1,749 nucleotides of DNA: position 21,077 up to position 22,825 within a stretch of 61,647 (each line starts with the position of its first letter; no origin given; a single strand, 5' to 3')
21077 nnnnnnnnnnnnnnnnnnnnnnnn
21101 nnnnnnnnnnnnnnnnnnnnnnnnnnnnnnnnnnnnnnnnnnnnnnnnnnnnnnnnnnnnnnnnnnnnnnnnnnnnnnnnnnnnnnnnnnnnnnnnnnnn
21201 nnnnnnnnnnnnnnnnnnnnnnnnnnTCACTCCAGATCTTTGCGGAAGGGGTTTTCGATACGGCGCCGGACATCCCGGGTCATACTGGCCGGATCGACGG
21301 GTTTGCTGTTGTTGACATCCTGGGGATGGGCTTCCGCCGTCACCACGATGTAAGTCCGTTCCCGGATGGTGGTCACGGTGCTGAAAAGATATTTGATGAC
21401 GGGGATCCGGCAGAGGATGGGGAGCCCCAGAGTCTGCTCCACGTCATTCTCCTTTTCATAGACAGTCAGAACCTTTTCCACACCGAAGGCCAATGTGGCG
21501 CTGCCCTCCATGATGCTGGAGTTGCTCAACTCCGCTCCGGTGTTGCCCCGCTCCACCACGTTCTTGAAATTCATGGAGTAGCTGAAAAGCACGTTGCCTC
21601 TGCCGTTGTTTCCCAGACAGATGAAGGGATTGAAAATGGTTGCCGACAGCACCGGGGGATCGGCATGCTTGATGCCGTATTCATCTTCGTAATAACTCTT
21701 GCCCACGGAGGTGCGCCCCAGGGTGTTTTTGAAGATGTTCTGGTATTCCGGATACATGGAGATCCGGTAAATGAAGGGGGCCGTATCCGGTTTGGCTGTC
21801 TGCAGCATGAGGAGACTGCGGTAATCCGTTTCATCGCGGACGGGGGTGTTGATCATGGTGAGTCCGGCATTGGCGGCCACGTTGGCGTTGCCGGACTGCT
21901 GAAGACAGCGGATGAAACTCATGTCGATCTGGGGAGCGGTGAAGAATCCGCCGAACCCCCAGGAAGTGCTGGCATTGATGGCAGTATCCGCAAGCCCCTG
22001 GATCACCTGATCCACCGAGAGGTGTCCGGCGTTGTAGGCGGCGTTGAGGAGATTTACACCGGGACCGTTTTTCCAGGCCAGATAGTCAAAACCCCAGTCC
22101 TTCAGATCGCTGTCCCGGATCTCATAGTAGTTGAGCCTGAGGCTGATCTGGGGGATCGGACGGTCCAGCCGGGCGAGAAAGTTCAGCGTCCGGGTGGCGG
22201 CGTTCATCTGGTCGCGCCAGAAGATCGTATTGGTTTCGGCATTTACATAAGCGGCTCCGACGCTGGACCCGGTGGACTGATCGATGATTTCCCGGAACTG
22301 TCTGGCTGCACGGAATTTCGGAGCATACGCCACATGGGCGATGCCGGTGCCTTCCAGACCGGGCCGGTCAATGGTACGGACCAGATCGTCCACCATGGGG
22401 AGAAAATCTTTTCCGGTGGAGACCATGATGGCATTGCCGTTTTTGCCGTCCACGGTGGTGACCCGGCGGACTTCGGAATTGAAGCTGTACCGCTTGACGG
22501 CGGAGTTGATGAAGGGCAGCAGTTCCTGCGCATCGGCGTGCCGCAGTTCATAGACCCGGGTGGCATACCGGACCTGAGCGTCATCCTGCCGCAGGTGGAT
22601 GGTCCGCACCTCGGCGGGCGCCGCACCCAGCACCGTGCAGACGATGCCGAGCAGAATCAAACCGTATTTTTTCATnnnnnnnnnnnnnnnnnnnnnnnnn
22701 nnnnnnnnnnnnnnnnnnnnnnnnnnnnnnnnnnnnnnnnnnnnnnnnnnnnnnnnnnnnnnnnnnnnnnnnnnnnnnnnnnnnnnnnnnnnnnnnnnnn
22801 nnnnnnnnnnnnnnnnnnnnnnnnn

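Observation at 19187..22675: Two tandem, translationally close secretin paralogues, one lipidated and one not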

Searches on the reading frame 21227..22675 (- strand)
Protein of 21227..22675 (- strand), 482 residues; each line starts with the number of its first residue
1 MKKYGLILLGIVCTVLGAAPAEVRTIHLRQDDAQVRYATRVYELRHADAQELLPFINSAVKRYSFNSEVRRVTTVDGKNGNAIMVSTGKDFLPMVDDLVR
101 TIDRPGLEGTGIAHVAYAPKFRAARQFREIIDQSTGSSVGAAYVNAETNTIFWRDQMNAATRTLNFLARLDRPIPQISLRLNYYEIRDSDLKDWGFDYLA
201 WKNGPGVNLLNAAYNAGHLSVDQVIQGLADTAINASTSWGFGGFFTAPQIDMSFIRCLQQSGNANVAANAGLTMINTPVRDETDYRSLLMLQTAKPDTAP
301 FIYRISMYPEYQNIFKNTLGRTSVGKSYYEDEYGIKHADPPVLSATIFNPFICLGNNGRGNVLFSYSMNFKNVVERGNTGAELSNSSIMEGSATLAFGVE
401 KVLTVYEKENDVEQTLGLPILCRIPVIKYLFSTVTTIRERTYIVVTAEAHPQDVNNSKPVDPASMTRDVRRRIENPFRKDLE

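Call 3: search_protein_families(library=pfam, proteins=[window:21227-22675:-], max_evalue=1)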
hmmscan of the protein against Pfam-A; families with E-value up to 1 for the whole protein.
window:21227-22675:- (482 aa): 2 families
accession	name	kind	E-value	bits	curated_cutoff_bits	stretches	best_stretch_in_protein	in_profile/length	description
PF03958.22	Secretin_N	-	4.4e-06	27.2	28.2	1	39-106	1-67/69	Bacterial type II/III secretion system short domain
PF00263.26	Secretin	-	0.00022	21.3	27.5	1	392-447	108-163/169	Bacterial type II and III secretion system protein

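Call 4: search_protein_families(library=ncbifam, proteins=[window:21227-22675:-], max_evalue=1)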
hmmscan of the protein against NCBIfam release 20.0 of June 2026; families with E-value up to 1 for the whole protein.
window:21227-22675:- (482 aa): 8 families
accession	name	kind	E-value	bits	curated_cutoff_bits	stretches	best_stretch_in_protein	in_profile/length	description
TIGR02517.1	type_II_gspD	equivalog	2.8e-10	39.3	351.35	2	31-186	91-241/600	type II secretion system secretin GspD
TIGR02515.1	IV_pilus_PilQ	subfamily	4.4e-07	29.2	284.35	1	134-200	129-195/428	type IV pilus secretin PilQ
TIGR02516.1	type_III_yscC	equivalog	1.6e-06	27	238.45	2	143-226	202-272/463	type III secretion system outer membrane ring subunit SctC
NF010083.0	PRK13568.1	equivalog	2.2e-05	23.4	554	1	137-197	149-209/419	DNA uptake porin HofQ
TIGR02519.1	pilus_MshL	equivalog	0.00014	21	250.2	1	409-445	247-283/290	pilus (MSHA type) biogenesis protein MshL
NF011873.0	PRK15346.1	equivalog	0.01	14.5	524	1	381-436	424-478/499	EscC/YscC/HrcC family type III secretion system outer membrane ring protein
NF007851.2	PRK10560.1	exception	0.039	12.7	598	1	137-198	141-202/412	DNA uptake porin HofQ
TIGR02320.1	PEP_mutase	equivalog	0.14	11.2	319.55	1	141-224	175-257/284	phosphoenolpyruvate mutase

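Call 6: find_encoding_contigs(protein=window:21227-22675:-, flank=10000, max_places=6)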
Protein window:21227-22675:- (482 aa): no gene with exactly this product is on record in the collection.
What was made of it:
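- Tried and rejected: Exact look-up of window protein A in public assemblies found nothing (call 6).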

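Call 7: find_homologous_proteins(query=window:21227-22675:-)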
Query window:21227-22675:- (482 aa): 548 proteins with E <= 0.001 among 8000 candidates; the best 120 are listed.
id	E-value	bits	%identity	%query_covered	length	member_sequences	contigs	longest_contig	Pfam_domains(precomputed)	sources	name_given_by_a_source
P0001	0.0e+0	1094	100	100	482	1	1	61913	PF03958.23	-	-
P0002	1.4e-234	797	71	99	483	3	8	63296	PF03958.23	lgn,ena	-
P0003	4.3e-231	786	70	100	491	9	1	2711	PF03958.23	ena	-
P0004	1.6e-229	780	70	100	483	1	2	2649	PF03958.23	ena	-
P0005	2.1e-229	780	69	100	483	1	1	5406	PF03958.23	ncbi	-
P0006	1.3e-228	777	69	100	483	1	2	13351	PF03958.23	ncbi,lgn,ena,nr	ncbi:MAG: hypothetical protein IKD46_08495 [Lentisphaeria bacterium]|nr:hypothetical protein [Lentis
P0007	1.5e-228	777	70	100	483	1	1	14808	PF03958.23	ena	-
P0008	3.3e-228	776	69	100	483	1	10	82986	PF03958.23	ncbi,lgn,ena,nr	ncbi:MAG: hypothetical protein IJC34_08690 [Lentisphaeria bacterium]|nr:hypothetical protein [Lentis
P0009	6.8e-228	775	69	100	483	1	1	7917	PF03958.23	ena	-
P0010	1.5e-227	774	69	100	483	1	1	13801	PF03958.23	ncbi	-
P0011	1.7e-227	774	69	100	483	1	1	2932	PF03958.23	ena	-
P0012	4.9e-225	766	69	100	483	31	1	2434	PF03958.23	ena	-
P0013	6.0e-221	752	69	100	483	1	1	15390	PF03958.23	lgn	-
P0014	8.5e-207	706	65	98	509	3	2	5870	PF03958.23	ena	-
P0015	1.0e-199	682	63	97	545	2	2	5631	PF03958.23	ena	-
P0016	4.9e-199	680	62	99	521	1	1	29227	PF03958.23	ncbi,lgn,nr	ncbi:MAG: hypothetical protein PHS41_03350 [Victivallaceae bacterium]|nr:hypothetical protein [Victi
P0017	5.9e-199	680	65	95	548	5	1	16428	PF03958.23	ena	-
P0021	1.8e-198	678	63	99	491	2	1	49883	PF03958.23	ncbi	-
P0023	4.3e-197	674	62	95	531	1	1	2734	PF03958.23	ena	-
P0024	7.7e-197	673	63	96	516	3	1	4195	PF03958.23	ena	-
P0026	3.0e-196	671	62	99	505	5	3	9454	PF03958.23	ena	-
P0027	5.5e-196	670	63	95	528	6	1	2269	PF03958.23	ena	-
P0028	6.2e-196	670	64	95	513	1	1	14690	PF03958.23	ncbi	-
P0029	9.4e-196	669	61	100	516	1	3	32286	PF03958.23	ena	-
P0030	2.3e-195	668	62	95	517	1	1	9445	PF03958.23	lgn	-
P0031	3.1e-195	667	60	100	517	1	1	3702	PF03958.23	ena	-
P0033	5.0e-195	667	62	97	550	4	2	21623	PF03958.23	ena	-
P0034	5.9e-195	667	59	98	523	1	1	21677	PF03958.23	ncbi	-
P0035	6.2e-195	666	62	99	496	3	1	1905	PF03958.23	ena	-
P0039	9.6e-195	666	62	95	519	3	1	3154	PF03958.23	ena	-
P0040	1.1e-194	666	62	96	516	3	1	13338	PF03958.23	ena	-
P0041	1.2e-194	665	63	95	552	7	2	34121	PF03958.23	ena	-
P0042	1.0e-193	662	62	95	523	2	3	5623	PF03958.23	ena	-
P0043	1.6e-193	662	62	95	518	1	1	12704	PF03958.23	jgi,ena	-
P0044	1.7e-193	662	61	96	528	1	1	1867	PF03958.23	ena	-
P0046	7.4e-193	660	61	96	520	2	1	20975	PF03958.23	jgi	-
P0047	7.6e-193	660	62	95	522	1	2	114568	PF03958.23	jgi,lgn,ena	-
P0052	1.8e-192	658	62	95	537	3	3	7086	PF03958.23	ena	-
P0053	2.3e-192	658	60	99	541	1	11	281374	-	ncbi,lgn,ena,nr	ncbi:MAG: hypothetical protein IKQ82_05825 [Lentisphaeria bacterium]|nr:hypothetical protein [Lentis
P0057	4.5e-192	657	58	99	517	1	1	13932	PF03958.23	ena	-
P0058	5.5e-192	657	61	98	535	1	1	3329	PF03958.23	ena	-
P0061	7.6e-192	656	59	99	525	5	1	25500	PF03958.23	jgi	-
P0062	9.3e-192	656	61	99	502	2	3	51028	PF03958.23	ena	-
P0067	2.3e-191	655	59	97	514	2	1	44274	PF03958.23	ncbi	-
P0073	7.2e-191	653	62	98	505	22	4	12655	PF03958.23,PF00263.27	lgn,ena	-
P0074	7.9e-191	653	59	98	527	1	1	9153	PF03958.23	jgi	-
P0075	8.0e-191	653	59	100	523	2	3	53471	PF03958.23,PF00263.27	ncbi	-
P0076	8.2e-191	653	60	96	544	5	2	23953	PF03958.23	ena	-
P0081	8.4e-190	650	60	100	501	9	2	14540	PF03958.23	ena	-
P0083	2.4e-189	648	59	99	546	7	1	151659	PF03958.23,PF00263.27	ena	-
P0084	2.5e-189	648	60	98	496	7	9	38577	PF03958.23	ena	-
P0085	4.6e-189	647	60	100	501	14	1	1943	PF03958.23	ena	-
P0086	5.4e-189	647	60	100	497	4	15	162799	PF03958.23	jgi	-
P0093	9.2e-188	643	57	100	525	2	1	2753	PF03958.23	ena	-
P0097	1.3e-187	642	60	96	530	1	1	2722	PF03958.23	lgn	-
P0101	3.0e-187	641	61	95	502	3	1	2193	PF03958.23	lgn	-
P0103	3.7e-187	641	60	98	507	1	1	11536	PF03958.23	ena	-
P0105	4.5e-187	641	59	97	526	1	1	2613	PF03958.23,PF00263.27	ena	-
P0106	4.9e-187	640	60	98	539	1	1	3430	PF03958.23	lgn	-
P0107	4.9e-187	640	61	97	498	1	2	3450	PF03958.23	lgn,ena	-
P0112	7.8e-187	640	59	95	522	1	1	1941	PF03958.23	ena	-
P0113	8.5e-187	640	62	93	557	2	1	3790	PF03958.23,PF00263.27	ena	-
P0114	1.2e-186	639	60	98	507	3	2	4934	PF03958.23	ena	-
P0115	1.4e-186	639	59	99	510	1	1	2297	PF03958.23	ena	-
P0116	1.4e-186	639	60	98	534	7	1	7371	PF03958.23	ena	-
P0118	2.1e-186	638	61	97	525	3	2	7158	PF03958.23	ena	-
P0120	4.5e-186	637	59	98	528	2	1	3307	PF03958.23,PF00263.27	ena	-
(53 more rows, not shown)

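Call 10: find_encoding_contigs(protein=P0053, flank=10000, max_places=3)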
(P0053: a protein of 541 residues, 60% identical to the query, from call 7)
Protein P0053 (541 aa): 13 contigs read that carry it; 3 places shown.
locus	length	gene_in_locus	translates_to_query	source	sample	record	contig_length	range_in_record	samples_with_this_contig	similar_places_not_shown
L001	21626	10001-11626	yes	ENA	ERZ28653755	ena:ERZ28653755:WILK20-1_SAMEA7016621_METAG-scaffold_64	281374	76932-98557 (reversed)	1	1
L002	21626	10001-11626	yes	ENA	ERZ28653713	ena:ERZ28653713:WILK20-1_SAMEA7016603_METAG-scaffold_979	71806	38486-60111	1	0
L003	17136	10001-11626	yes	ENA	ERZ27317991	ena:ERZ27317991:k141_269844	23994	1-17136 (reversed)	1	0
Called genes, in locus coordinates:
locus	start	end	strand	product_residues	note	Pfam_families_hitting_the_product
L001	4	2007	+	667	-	PF03717:PBP_dimer, PF00905:Transpeptidase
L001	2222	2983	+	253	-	PF00977:His_biosynth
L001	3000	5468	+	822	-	PF08238:Sel1 (faint)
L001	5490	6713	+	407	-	PF00930:DPPIV_N (faint), PF26550:Tricorn_2nd (faint), PF23381:Beta-prop_IFT122_1st (weak), PF26549:Tricorn_N, PF07676:PD40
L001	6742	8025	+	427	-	PF08245:Mur_ligase_M, PF27239:FOL3_C, PF02875:Mur_ligase_C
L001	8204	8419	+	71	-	-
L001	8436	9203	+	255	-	PF00590:TP_methylase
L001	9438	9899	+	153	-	-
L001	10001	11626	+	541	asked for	-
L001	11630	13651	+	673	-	PF00263:Secretin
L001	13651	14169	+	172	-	PF12802:MarR_2 (weak), PF01047:MarR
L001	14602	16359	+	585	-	PF00756:Esterase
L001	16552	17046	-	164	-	PF13302:Acetyltransf_3, PF13420:Acetyltransf_4, PF13673:Acetyltransf_10 (weak), PF00583:Acetyltransf_1, PF13508:Acetyltransf_7, PF08445:FR47 (weak)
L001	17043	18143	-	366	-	PF00150:Cellulase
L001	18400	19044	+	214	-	-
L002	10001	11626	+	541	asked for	-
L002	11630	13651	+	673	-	PF00263:Secretin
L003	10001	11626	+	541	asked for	-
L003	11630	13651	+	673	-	PF00263:Secretin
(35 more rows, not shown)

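Call 11: find_encoding_contigs(protein=P0002, flank=10000, max_places=3)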
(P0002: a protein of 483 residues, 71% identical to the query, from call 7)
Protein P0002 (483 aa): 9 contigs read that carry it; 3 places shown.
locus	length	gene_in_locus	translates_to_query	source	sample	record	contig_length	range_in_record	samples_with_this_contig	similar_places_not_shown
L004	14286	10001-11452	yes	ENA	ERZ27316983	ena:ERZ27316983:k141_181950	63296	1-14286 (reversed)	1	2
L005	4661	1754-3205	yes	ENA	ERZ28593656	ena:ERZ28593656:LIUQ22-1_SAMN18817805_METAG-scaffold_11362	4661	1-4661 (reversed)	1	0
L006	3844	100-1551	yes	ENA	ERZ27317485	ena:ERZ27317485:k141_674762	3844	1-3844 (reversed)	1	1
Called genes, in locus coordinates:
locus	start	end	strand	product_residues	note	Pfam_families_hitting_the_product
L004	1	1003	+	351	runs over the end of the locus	PF01264:Chorismate_synt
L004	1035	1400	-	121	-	-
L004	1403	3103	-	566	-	PF01979:Amidohydro_1, PF07969:Amidohydro_3 (faint), PF13382:Adenine_deam_C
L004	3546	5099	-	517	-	PF00682:HMGL-like, PF22617:HCS_D2, PF08502:LeuA_dimer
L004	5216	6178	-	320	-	PF05448:AXE1, PF01738:DLH (weak), PF02129:Peptidase_S15 (weak), PF12146:Hydrolase_4 (faint), PF00561:Abhydrolase_1, PF12697:Abhydrolase_6 (weak), PF00326:Peptidase_S9 (weak)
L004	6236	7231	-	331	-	PF00294:PfkB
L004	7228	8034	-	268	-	PF02585:PIG-L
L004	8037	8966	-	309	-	-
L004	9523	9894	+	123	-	-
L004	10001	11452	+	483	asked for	PF03958:Secretin_N (faint)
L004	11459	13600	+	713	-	PF00263:Secretin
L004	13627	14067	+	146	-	PF01047:MarR (weak), PF12802:MarR_2 (weak)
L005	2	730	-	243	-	?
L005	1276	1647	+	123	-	-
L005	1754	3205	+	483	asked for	PF03958:Secretin_N (faint)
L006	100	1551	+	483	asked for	PF03958:Secretin_N (faint)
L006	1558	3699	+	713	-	PF00263:Secretin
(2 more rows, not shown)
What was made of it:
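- Tried and rejected: Context was obtained through homologues instead (calls 10, 11).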

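Call 18: search_solved_structures(query=A1, max_evalue=1, show_alignments=2)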
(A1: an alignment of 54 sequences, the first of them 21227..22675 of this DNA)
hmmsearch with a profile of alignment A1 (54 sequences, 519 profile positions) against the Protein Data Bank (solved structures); distinct sequences matched with E-value up to 1: 6.
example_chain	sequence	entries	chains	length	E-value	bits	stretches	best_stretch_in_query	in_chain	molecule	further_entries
7ofh_A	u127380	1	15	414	0.0012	20.8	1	356-476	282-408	Virion export protein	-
9sh1_A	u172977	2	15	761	0.034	16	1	147-213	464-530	Type IV pilus biogenesis and competence protein PilQ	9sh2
4av2_A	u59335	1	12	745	0.057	15.3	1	147-213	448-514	TYPE IV PILUS BIOGENESIS AND COMPETENCE PROTEIN PILQ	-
8co1_Q1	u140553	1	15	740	0.25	13.2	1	150-218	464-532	Probable type IV piliation system protein DR_0774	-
3jc8_Qa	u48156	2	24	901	0.84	11.4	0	135-203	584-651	PilQ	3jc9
2x1q_A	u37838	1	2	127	0.87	11.3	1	247-336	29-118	GELSOLIN NANOBODY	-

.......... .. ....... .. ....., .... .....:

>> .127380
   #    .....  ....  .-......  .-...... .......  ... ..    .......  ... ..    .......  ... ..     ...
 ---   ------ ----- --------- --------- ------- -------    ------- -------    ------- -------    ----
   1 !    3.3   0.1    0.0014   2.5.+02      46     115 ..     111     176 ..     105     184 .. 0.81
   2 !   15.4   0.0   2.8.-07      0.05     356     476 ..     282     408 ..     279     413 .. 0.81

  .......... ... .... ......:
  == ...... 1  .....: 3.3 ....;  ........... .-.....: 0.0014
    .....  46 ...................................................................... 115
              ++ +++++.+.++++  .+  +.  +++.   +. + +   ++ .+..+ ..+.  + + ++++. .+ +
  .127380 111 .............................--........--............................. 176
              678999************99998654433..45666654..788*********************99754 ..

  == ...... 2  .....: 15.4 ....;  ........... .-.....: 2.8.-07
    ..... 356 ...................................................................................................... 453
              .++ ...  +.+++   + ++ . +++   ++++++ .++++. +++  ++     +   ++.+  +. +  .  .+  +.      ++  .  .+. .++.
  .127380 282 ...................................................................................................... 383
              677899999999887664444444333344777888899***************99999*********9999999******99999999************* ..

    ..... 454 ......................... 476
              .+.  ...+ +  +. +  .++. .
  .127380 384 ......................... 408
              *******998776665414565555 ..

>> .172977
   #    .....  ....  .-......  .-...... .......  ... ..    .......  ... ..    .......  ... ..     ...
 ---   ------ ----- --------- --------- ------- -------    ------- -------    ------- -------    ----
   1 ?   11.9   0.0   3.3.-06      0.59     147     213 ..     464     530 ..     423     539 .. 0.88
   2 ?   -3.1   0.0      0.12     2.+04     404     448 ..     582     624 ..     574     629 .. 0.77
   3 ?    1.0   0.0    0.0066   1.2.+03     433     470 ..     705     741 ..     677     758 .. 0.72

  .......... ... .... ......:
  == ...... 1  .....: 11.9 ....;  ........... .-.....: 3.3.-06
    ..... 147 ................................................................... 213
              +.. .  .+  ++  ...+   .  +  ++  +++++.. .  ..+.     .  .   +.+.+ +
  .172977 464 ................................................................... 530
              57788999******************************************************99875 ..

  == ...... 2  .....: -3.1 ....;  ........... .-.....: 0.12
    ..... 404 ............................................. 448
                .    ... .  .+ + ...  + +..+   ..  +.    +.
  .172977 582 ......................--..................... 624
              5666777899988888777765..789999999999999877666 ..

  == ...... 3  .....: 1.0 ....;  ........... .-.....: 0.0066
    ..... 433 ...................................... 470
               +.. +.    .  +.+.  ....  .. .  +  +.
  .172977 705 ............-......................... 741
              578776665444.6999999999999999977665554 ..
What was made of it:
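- A's best sequence match in the PDB is phage f1 pIV, at E 1.2e-3 (call 18).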

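Call 27: find_related_loci(query=A1, collection=genome_contigs, flank=10000)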
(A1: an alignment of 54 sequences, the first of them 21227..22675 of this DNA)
Query A1 (482 aa) in genome_contigs; peptide patterns used: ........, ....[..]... (x = any residue, [..] = any of these).
147 stretches matched a pattern; 95 encode a relative of the query (tblastn E <= 1e-3); the best 80 are kept; 80 distinct loci.
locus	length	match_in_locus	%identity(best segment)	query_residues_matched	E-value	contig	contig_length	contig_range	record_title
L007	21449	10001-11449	69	1-482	0e+0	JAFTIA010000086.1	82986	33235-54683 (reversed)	MAG: Lentisphaeria bacterium isolate RGIG3837 Roe_deer_Cecum-1__c539112, whole genome shotgun sequence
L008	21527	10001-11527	62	4-482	0e+0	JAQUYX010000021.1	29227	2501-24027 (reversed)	MAG: Victivallaceae bacterium isolate STD2_247 NODE_5590_length_29227_cov_2.914192_Sandtown_D2, whole genome shotgun seq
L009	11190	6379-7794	63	23-480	0e+0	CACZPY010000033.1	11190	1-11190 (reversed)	uncultured bacterium isolate RUG12838 genome assembly, contig: RUG12838_asm_33, whole genome shotgun sequence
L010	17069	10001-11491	59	10-480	0e+0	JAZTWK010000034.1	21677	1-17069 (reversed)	MAG: Victivallaceae bacterium isolate T1900045334_YK20190023.MAGScoT_cleanbin_000026 SGB_6569_k141_1905625, whole genome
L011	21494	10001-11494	60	1-480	0e+0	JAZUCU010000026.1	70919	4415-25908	MAG: Victivallales bacterium isolate T1900045313_YK20190002.MAGScoT_cleanbin_000029 SGB_6252_k141_4161949, whole genome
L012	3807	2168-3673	60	5-480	0e+0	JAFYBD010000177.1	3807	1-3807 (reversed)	MAG: Lentisphaeria bacterium isolate RGIG6930 Sheep_Rumen-5__c1083439, whole genome shotgun sequence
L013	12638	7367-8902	59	9-479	0e+0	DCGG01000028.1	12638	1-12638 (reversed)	MAG TPA_asm: Lentisphaeria bacterium UBA1784 UBA1784_contig_19105, whole genome shotgun sequence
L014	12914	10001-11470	62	13-482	0e+0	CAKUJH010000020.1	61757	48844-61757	MAG: uncultured Victivallales bacterium isolate REFINED_METABAT215_TOP10_CONTIGS_1500_ASSEMBLY_K77_MERGED__Hadza_MoBio_h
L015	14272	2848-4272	64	23-482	0e+0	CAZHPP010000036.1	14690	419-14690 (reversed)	MAG TPA_asm: uncultured Victivallales bacterium isolate SRP216815_co1_143 genome assembly, contig: NODE_5098_length_1469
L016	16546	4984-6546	59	1-482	0e+0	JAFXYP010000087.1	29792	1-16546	MAG: Lentisphaeria bacterium isolate RGIG6864 Sheep_Rumen-4__c1566381, whole genome shotgun sequence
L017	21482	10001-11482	59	11-478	0e+0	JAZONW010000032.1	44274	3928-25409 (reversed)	MAG: Victivallaceae bacterium isolate T1900045635_YK20190329.MAGScoT_cleanbin_000025 SGB_8088_k141_410508, whole genome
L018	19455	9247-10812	56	1-482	0e+0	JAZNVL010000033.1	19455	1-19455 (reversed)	MAG: Victivallales bacterium isolate T1900044790_TS20190256.MAGScoT_cleanbin_000011 SGB_2643_k141_2368132, whole genome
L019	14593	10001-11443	61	5-478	0e+0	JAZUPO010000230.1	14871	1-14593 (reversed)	MAG: Victivallaceae bacterium isolate T1900044865_TS20190331.MAGScoT_cleanbin_000022 SGB_3127_k141_1421471, whole genome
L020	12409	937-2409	60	1-474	0e+0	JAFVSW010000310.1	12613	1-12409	MAG: Lentisphaeria bacterium isolate RGIG5364 Sheep_Colon-3__c916964, whole genome shotgun sequence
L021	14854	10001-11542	59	1-478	0e+0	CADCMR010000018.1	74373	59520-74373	uncultured bacterium isolate RUG14783 genome assembly, contig: RUG14783_asm_18, whole genome shotgun sequence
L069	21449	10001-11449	54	8-451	6e-166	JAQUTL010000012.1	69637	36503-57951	MAG: Victivallaceae bacterium isolate STD2_119 NODE_1302_length_69637_cov_5.773774_Sandtown_D2, whole genome shotgun seq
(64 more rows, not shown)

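Call 29: predict_structure(alignment_id=A1)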
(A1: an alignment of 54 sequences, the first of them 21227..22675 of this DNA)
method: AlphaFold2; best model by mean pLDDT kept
length: 482 residues; sequences in the alignment: 54
mean_pLDDT: 61.9   pTM: 0.48
mean pLDDT of the five models: 61.9, 58.2, 57.9, 55.7, 55.6
residues with pLDDT >= 90: 6; 70-90: 190; 50-70: 121; < 50: 165
segments of 3 or more residues with pLDDT < 50: 1-3, 8-33, 108-113, 192-215, 217-219, 231-264, 316-323, 374-384, 413-437, 464-482
pLDDT, mean of each block of 10 residues (from residue 1): 46 40 39 66 78 74 80 64 84 83 58 60 72 66 69 63 68 80 69 40 39 48 53 39 33 37 56 85 86 86 83 50 54 70 85 76 86 47 62 82 72 40 37 45 79 62 44 39 42
secondary structure, 60 per line:
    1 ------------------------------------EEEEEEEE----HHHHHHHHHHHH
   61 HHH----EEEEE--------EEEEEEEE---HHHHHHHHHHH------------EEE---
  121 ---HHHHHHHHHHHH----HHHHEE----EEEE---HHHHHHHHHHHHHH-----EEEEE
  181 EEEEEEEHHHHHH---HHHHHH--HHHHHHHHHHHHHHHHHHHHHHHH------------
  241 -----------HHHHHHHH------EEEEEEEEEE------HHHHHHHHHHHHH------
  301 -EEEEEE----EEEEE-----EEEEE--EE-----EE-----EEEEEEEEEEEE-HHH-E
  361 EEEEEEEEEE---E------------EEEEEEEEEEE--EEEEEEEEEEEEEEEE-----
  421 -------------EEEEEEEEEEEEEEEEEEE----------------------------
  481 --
elements in order: E37-44 H49-63 E68-72 E81-88 H92-102 E115-117 H124-135 H140-143 E150-153 H157-170 E176-187 H188-193 H197-202 H205-228 H252-259 E266-275 H282-294 E302-307 E312-316 E322-326 E343-354 E360-370 E387-397 E400-415 E434-452
